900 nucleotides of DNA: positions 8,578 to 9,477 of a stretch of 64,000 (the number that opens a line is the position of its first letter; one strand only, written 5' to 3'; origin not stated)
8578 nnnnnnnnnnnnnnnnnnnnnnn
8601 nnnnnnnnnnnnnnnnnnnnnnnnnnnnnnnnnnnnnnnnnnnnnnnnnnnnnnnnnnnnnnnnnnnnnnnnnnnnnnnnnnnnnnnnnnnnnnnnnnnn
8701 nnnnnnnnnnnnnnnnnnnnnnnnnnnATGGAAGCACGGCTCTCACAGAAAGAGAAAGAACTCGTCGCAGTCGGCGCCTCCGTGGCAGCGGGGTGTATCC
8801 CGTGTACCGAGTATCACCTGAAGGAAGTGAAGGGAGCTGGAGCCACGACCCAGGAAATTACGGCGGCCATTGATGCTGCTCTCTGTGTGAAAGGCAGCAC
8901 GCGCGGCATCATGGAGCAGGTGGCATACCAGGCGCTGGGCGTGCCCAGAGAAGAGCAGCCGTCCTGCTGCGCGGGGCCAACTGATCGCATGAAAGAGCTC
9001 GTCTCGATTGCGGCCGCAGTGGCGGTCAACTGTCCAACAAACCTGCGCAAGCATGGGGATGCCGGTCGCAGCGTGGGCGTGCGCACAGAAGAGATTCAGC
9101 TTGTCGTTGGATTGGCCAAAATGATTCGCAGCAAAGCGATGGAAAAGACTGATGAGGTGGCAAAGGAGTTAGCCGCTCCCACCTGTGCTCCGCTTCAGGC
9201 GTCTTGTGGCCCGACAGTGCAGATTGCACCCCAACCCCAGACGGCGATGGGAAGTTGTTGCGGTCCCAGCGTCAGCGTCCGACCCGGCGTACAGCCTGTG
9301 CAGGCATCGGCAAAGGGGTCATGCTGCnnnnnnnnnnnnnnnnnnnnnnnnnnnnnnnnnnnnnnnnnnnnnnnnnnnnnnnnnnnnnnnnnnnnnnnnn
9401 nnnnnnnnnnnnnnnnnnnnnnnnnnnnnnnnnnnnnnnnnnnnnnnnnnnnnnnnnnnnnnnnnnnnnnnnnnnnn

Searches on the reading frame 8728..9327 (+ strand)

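Call 33: search_protein_families(library=ncbifam, proteins=[window:8728-9327:+], max_evalue=0.001)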
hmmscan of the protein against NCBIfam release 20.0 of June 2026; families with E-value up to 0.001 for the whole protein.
window:8728-9327:+ (200 aa): 7 families
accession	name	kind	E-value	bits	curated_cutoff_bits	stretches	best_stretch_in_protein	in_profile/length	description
NF041047.1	GSU3128_fam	equivalog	5.1e-13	48.9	110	2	5-49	17-61/84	GSU3128 family (seleno)protein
TIGR00778.1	ahpD_dom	domain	3.2e-12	45.8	27.8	1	5-52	3-50/51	alkylhydroperoxidase AhpD family core domain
NF041537.1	ArsM_AhpD_UU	exception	1.4e-10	40.5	510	1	2-64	278-340/345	arsenite methyltransferase/AhpD domain selenoprotein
NF045649.1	2X_seleno_MduS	exception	4.9e-10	38.9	380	1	4-56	250-302/338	methyltransferase domain-containing selenoprotein MduS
TIGR04169.1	perox_w_seleSAM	hypoth_equivalog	4.8e-07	29.8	120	0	2-58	36-92/109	arsenosugar biosynthesis-associated peroxidase-like protein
TIGR00777.1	ahpD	subfamily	2.2e-06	27.6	191.95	0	9-62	116-169/177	alkylhydroperoxidase, AhpD family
TIGR01926.1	peroxid_rel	subfamily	0.00024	20.9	81.8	0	4-37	60-93/178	peroxidase-related enzyme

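Call 69: search_protein_families(library=pfam, proteins=[window:8728-9327:+], max_evalue=0.001)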
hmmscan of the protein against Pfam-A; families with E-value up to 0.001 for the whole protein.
window:8728-9327:+ (200 aa): 1 family
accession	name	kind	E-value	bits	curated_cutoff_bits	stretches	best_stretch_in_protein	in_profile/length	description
PF02627.25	CMD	-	4.8e-20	71.8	23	2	3-57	18-72/84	Carboxymuconolactone decarboxylase family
